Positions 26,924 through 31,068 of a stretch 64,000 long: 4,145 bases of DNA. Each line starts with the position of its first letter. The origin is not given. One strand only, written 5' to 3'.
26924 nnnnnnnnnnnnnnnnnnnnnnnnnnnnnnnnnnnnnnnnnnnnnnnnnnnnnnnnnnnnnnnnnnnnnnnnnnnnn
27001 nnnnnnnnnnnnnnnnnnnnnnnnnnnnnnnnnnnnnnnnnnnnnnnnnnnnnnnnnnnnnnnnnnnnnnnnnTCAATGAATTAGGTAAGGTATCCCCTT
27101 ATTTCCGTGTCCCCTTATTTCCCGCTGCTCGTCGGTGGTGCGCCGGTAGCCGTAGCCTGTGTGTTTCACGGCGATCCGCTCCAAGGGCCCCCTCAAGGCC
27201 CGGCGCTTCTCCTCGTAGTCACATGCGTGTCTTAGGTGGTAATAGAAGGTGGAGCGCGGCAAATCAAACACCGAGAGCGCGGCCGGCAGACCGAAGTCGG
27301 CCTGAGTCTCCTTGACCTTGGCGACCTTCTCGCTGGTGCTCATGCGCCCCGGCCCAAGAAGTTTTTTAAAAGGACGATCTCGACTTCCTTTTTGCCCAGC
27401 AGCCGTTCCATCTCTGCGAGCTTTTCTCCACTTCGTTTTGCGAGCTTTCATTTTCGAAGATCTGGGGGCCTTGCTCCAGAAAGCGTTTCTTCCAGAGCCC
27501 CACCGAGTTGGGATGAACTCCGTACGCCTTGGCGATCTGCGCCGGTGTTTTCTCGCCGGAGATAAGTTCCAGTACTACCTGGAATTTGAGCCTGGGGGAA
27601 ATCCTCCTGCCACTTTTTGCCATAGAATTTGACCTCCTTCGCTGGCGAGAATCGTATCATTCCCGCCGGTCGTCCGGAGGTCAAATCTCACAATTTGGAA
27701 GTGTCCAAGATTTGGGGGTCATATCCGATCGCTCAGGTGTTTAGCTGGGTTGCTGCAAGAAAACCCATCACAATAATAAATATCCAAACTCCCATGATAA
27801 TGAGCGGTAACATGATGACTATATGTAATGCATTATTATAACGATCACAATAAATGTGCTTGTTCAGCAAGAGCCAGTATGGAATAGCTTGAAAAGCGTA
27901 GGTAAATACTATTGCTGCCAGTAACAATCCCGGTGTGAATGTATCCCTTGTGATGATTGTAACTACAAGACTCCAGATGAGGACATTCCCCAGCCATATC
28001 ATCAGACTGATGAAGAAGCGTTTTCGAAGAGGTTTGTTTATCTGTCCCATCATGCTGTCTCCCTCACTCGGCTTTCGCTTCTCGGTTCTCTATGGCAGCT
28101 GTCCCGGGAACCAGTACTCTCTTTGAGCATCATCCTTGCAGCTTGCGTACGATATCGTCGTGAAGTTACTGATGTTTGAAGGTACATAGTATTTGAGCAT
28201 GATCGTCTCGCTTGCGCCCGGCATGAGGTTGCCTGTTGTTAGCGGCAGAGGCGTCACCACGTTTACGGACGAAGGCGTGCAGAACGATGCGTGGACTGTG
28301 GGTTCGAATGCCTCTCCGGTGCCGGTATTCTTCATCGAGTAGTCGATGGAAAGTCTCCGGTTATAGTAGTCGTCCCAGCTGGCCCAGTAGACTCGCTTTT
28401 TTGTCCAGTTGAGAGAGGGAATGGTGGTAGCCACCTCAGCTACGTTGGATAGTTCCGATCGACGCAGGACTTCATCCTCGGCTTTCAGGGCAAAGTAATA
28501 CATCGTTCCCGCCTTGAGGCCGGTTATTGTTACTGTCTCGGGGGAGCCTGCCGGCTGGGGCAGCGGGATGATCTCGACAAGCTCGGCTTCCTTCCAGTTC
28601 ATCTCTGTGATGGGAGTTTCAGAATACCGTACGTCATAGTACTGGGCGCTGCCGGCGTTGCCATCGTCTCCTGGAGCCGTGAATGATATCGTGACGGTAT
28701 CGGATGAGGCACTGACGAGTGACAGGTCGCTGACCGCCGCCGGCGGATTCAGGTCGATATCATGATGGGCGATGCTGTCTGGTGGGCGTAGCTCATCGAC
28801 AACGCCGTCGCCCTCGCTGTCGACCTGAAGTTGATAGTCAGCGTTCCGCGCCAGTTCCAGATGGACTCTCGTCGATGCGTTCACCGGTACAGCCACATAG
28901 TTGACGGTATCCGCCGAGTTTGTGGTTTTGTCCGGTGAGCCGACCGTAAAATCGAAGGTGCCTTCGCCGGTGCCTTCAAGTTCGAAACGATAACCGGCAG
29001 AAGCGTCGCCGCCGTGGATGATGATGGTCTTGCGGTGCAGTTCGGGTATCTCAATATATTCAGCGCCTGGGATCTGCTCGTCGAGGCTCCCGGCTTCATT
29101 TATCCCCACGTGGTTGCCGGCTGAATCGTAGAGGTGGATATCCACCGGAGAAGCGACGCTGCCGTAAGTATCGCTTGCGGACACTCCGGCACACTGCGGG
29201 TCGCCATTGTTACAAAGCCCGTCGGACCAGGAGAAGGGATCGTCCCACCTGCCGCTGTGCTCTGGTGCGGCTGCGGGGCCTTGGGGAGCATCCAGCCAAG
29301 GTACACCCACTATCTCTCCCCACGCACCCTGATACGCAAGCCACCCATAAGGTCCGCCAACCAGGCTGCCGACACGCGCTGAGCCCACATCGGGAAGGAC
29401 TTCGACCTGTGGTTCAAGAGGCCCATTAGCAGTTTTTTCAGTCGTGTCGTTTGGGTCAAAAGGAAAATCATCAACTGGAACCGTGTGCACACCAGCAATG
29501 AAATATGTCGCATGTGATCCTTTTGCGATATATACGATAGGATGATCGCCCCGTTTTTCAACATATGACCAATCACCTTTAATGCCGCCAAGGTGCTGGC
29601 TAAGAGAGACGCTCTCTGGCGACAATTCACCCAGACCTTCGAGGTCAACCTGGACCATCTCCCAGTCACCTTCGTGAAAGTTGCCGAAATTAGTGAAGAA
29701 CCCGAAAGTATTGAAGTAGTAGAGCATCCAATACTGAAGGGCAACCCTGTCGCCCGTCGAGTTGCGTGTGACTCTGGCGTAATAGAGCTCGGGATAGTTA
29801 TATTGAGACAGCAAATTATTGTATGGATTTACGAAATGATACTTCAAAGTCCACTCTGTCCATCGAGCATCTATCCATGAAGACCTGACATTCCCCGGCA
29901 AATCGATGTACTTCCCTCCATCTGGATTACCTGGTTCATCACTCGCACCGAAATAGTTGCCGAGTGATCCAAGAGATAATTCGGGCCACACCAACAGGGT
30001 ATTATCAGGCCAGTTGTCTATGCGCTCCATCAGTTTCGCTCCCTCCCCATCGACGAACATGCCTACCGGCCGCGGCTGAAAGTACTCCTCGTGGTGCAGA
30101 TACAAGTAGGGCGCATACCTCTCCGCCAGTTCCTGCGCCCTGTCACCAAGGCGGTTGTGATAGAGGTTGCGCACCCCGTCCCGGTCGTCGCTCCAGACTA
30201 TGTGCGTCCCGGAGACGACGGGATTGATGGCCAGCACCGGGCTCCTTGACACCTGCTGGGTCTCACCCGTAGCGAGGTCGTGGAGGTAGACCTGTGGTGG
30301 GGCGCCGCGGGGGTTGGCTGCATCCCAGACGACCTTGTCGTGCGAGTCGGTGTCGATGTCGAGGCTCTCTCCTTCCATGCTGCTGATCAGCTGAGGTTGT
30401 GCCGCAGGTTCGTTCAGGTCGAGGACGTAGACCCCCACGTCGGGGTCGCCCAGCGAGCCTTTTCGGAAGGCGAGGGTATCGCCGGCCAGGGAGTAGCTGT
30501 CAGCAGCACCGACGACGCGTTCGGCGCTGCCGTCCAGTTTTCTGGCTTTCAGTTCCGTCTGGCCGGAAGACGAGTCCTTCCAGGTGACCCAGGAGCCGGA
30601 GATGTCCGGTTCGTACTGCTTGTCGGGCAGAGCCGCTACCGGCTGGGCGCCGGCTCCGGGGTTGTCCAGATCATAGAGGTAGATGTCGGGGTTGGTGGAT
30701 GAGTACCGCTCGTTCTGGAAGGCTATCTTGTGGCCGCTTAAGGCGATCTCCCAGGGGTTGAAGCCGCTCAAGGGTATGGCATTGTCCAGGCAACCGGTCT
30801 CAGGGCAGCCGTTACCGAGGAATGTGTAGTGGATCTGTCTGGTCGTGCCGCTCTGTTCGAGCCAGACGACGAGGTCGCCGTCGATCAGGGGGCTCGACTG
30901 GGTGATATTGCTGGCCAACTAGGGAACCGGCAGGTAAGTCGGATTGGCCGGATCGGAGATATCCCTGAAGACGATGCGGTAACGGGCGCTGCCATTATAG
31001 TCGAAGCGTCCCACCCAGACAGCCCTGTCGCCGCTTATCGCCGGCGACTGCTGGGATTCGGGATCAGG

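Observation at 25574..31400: Putative genomic island inserted next to tRNA-Gln (downstream of glnS), with lower GC and decaying cargo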

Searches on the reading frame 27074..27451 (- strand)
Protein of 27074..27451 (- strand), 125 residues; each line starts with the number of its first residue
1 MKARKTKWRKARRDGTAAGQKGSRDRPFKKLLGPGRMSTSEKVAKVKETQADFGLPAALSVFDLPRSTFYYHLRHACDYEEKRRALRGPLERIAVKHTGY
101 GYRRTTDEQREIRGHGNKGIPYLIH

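Call 7: search_protein_families(library=pfam, proteins=[window:27074-27451:-], max_evalue=0.01)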
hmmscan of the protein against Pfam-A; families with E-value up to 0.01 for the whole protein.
window:27074-27451:- (125 aa): 0 families

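Call 25: search_protein_families(library=ncbifam, proteins=[window:27074-27451:-], max_evalue=0.01)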
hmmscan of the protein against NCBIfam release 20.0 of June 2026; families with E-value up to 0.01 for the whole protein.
window:27074-27451:- (125 aa): 1 family
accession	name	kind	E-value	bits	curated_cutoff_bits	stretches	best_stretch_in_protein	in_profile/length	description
NF033516.0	transpos_IS3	equivalog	1.6e-08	34.2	160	1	30-109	80-159/369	IS3 family transposase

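Call 59: search_protein_families(library=phrogs, proteins=[window:27074-27451:-], max_evalue=0.01)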
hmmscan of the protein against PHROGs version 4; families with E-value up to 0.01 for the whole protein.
window:27074-27451:- (125 aa): 2 families
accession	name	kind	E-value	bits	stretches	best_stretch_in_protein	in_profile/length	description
phrog_157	-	integration and excision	2.9e-09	37.5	1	38-111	201-278/580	transposase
phrog_4869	-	unknown function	6.9e-05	23.8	1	46-111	6-75/172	-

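Call 69: search_dna_similar(query=window:27074-27451:-, collection=plasmids, mode=protein, max_rows=5)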
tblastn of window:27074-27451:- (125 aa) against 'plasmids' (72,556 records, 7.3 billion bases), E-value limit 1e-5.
Records with a match: 2; places in all: 5; records where one place covers at least 80% of the query: 0.
Best place of each record, by identity: <60% 2.
By first word of the organism name: Thermus 2.
By predicted mobility (MOB-suite, as given by PLSDB): non-mobilizable 2.
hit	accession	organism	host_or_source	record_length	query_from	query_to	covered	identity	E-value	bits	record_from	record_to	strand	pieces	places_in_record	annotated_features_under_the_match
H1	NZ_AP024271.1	Thermus thermophilus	-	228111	15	110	77%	36.2%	4e-9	60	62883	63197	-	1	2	IS3 family transposase | transposase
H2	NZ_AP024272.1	Thermus thermophilus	-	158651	15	110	77%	36.2%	6e-9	59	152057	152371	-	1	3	IS3 family transposase | transposase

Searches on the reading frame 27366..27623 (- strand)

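Call 7: search_protein_families(library=pfam, proteins=[window:27366-27623:-], max_evalue=0.01)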
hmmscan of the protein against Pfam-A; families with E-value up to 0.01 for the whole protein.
window:27366-27623:- (85 aa): 5 families
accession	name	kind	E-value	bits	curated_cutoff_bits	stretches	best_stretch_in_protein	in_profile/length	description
PF13384.12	HTH_23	-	1.7e-06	28.1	24.6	1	10-53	4-46/50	Homeodomain-like domain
PF13551.12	HTH_29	-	8.3e-06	26.2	28.1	1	15-56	3-44/64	Winged helix-turn helix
PF13518.12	HTH_28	-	1.6e-05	25.3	25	1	13-53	2-41/52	Helix-turn-helix domain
PF01527.26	HTH_Tnp_1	-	0.00023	21.8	24.1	1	6-54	5-52/75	Transposase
PF13542.12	HTH_Tnp_ISL3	-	0.00023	21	27.4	1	2-41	6-43/51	Helix-turn-helix domain of transposase family ISL3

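Call 25: search_protein_families(library=ncbifam, proteins=[window:27366-27623:-], max_evalue=0.01)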
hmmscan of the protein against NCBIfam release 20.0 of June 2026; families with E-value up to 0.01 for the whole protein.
window:27366-27623:- (85 aa): 4 families
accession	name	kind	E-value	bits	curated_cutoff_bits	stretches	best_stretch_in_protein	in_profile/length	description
NF033545.0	transpos_IS630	equivalog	4.1e-05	23.2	100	1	17-59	5-47/299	IS630 family transposase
NF033516.0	transpos_IS3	equivalog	4.3e-05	22.9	160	1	13-63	3-53/369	IS3 family transposase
NF033577.2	transpos_IS481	equivalog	0.00039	20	224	1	16-67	5-56/284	IS481 family transposase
NF047595.1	IS66_ISRel24_TnpA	equivalog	0.00057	20.5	74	1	6-51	3-48/113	IS66-like element accessory protein TnpA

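Call 59: search_protein_families(library=phrogs, proteins=[window:27366-27623:-], max_evalue=0.01)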
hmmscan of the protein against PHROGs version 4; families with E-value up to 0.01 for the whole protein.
window:27366-27623:- (85 aa): 2 families
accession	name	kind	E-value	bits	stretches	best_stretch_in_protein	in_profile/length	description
phrog_151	-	integration and excision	1.8e-05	24.5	1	2-61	122-181/582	transposase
phrog_2538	-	head and packaging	0.0061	17.7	1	20-47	14-41/129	terminase small subunit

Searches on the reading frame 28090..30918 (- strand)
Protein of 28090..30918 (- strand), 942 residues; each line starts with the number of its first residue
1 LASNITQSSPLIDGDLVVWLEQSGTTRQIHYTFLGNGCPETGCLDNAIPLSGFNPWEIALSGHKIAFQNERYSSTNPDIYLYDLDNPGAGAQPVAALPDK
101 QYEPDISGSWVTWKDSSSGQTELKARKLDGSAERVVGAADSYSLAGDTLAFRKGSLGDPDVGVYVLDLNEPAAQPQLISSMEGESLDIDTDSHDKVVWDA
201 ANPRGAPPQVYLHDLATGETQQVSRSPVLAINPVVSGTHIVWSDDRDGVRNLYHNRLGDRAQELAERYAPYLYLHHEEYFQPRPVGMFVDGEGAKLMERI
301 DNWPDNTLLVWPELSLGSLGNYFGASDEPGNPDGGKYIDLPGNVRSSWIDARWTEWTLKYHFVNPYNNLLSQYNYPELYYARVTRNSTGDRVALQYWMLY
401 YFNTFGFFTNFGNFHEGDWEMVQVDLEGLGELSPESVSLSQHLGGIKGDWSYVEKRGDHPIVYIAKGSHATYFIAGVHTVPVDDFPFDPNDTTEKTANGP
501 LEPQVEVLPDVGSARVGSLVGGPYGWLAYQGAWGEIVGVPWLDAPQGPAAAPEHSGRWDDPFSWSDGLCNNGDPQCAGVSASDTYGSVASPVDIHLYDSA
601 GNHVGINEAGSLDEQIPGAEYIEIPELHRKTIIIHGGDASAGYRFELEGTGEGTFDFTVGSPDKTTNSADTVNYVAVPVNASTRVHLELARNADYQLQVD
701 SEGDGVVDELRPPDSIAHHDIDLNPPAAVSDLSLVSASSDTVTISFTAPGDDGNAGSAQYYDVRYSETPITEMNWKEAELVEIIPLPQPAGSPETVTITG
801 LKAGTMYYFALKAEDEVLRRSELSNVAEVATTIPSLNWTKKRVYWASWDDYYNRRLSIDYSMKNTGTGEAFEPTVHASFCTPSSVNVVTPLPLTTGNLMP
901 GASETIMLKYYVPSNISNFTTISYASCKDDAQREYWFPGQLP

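Call 7: search_protein_families(library=pfam, proteins=[window:28090-30918:-], max_evalue=0.01)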
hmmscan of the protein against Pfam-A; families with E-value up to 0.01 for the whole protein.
window:28090-30918:- (942 aa): 4 families
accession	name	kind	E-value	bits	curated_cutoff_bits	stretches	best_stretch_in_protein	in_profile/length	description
PF00041.27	fn3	-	1.5e-07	31.9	25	1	728-817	2-72/84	Fibronectin type III domain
PF16656.11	Pur_ac_phosph_N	-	1.7e-05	25.7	30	1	732-819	6-84/93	Purple acid Phosphatase, N-terminal domain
PF06101.16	Vps62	-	8.8e-05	21.5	22.1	0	415-478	368-432/541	Vacuolar protein sorting-associated protein 62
PF16794.11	fn3_4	-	0.0095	16.3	27.1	0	761-826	38-101/103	Fibronectin-III type domain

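Call 24: find_homologous_proteins(query=window:28093-30918:-, max_evalue=0.00001)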
Query window:28093-30918:- (942 aa): 66 proteins with E <= 0.00001 among 8000 candidates.
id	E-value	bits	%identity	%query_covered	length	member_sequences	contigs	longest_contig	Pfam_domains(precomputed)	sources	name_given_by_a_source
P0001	0.0e+0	2213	100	100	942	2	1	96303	PF00041.28,PF16656.12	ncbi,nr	ncbi:MAG: hypothetical protein C4534_02955 [Gaiellales bacterium]|nr:MAG: hypothetical protein C4534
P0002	0.0e+0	1186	57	100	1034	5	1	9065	-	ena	-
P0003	1.5e-283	962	50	99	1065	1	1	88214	PF00041.28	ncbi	ncbi:MAG: fibronectin type III domain-containing protein [Thermoleophilia bacterium]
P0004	2.7e-281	954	50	100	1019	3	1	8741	-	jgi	jgi:beta propeller repeat protein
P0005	2.2e-276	938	61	73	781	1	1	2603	-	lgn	-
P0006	6.9e-274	930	48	99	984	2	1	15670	PF26549.1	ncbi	ncbi:MAG: TolB family protein, partial [Thermoleophilia bacterium]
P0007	1.8e-171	591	38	99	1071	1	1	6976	PF26549.1,PF06101.17,PF00041.28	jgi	-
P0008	1.8e-169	584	39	99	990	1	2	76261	PF00041.28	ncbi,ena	-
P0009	1.8e-109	386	36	76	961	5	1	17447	-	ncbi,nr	ncbi:MAG: hypothetical protein JJD96_02930 [Thermoleophilia bacterium]|nr:hypothetical protein [Ther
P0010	2.2e-90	322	32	88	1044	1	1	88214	PF26549.1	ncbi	ncbi:MAG: hypothetical protein ACYC6O_08575 [Thermoleophilia bacterium]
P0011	3.1e-90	322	31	88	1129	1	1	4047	PF26549.1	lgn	-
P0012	1.8e-37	147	31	48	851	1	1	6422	-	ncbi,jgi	ncbi:MAG: hypothetical protein PVG61_04265 [Dehalococcoidia bacterium]|jgi:hypothetical protein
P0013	7.4e-26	109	39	12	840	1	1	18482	PF26549.1,PF17957.8,PF19077.7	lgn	-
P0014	1.0e-24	105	27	47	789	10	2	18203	PF13367.12,PF06101.17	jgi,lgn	jgi:RsiW-degrading membrane proteinase PrsW (M82 family)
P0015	6.8e-24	102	29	45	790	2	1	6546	PF13367.12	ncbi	-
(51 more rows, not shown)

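Call 25: search_protein_families(library=ncbifam, proteins=[window:28093-30918:-], max_evalue=0.01)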
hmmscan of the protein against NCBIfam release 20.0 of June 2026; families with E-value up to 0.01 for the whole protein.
window:28093-30918:- (942 aa): 3 families
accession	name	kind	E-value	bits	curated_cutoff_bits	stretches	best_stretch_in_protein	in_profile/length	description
TIGR04275.1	beta_prop_Msarc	repeat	1.4e-22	79.1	85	3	221-253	2-34/40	beta-propeller repeat protein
TIGR00868.1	hCaCC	subfamily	4.9e-07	27.9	900.85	1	721-827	751-862/863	calcium-activated chloride channel protein 1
TIGR02800.1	propeller_TolB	equivalog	0.0042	16.1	343.15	0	207-260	214-269/418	Tol-Pal system beta propeller repeat protein TolB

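Call 26: find_encoding_contigs(protein=P0001, flank=10000, max_places=3)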
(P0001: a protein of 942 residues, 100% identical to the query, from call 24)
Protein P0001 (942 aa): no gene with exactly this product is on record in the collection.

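Call 27: find_encoding_contigs(protein=P0003, flank=10000, max_places=3)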
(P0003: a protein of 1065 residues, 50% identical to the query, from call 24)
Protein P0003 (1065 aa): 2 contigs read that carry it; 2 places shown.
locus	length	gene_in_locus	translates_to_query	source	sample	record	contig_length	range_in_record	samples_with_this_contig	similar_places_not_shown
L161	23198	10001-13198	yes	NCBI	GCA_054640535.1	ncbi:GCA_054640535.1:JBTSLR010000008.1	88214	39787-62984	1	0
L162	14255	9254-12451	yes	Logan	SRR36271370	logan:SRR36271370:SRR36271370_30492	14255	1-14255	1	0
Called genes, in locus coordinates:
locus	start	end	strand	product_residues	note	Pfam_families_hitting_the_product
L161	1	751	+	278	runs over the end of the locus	PF03264:Cytochrom_NNT (faint), PF14522:Cytochrome_C7 (faint), PF14537:Cytochrom_c3_2 (faint), PF22113:Mtrc-MtrF_II-IV_dom (faint), PF09699:Paired_CXXCH_1 (faint)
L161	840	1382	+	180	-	-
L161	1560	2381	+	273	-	PF14522:Cytochrome_C7 (faint), PF09699:Paired_CXXCH_1 (weak), PF22113:Mtrc-MtrF_II-IV_dom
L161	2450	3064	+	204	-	PF21033:RMD1-3 (faint), PF13428:TPR_14 (faint), PF13174:TPR_6 (faint), PF14559:TPR_19, PF13431:TPR_17 (weak), PF28559:TPR_SusR (weak), PF13414:TPR_11 (weak), PF13432:TPR_16 (weak), +6 more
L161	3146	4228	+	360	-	PF08450:SGL (faint), PF01731:Arylesterase (faint), PF25021:TEN_NHL (faint), PF06739:SBBP (faint), PF17170:DUF5128, PF01436:NHL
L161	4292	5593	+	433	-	PF05140:ResB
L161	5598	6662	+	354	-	PF01578:Cytochrom_C_asm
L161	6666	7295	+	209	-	PF13241:NAD_binding_7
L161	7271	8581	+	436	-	PF05201:GlutR_N, PF01488:Shikimate_DH, PF00745:GlutR_dimer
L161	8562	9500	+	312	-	PF01379:Porphobil_deam, PF03900:Porphobil_deamC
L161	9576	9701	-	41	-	-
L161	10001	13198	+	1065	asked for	PF00041:fn3 (weak)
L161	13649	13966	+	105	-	-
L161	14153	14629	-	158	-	PF18306:LDcluster4, PF03641:Lysine_decarbox (weak)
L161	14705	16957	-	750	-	PF00270:DEAD, PF00271:Helicase_C, PF22982:WHD_HRQ1, PF09369:MZB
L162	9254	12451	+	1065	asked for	PF00041:fn3 (weak)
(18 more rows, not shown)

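Call 28: find_encoding_contigs(protein=P0002, flank=10000, max_places=3)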
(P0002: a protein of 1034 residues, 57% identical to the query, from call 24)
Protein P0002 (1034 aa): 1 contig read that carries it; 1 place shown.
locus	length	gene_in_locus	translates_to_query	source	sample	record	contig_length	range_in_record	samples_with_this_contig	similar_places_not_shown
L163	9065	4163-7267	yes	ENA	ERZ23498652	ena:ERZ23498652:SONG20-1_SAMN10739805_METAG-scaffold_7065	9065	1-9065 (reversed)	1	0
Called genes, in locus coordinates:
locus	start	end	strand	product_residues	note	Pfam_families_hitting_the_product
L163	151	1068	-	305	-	PF00551:Formyl_trans_N, PF02911:Formyl_trans_C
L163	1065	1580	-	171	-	PF01327:Pep_deformylase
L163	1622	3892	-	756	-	PF17764:PriA_3primeBD, PF00270:DEAD, PF04851:ResIII, PF00271:Helicase_C (faint), PF18319:Zn_ribbon_PriA, PF18074:PriA_C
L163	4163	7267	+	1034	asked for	-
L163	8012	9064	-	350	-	?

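Call 57: search_solved_structures(query=window:28093-30918:-, max_evalue=0.01)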
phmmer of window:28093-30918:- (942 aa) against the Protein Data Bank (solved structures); distinct sequences matched with E-value up to 0.01: 1.
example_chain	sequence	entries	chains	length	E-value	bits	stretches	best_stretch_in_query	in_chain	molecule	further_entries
7s7k_A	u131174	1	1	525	0.00054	21.5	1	666-814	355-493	Ephrin type-B receptor 2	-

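Call 58: search_protein_families(library=padloc, proteins=[window:28093-30918:-], max_evalue=0.01)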
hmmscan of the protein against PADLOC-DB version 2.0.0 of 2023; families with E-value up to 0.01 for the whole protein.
window:28093-30918:- (942 aa): 0 families

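Call 59: search_protein_families(library=phrogs, proteins=[window:28093-30918:-], max_evalue=0.01)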
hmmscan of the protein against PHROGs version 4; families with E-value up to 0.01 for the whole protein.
window:28093-30918:- (942 aa): 2 families
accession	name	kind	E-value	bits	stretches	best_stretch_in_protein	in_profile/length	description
phrog_6977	-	tail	2.8e-05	24.7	1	723-816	150-228/284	minor tail protein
phrog_31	-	tail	0.00047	19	1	671-829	913-1060/1565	central tail fiber J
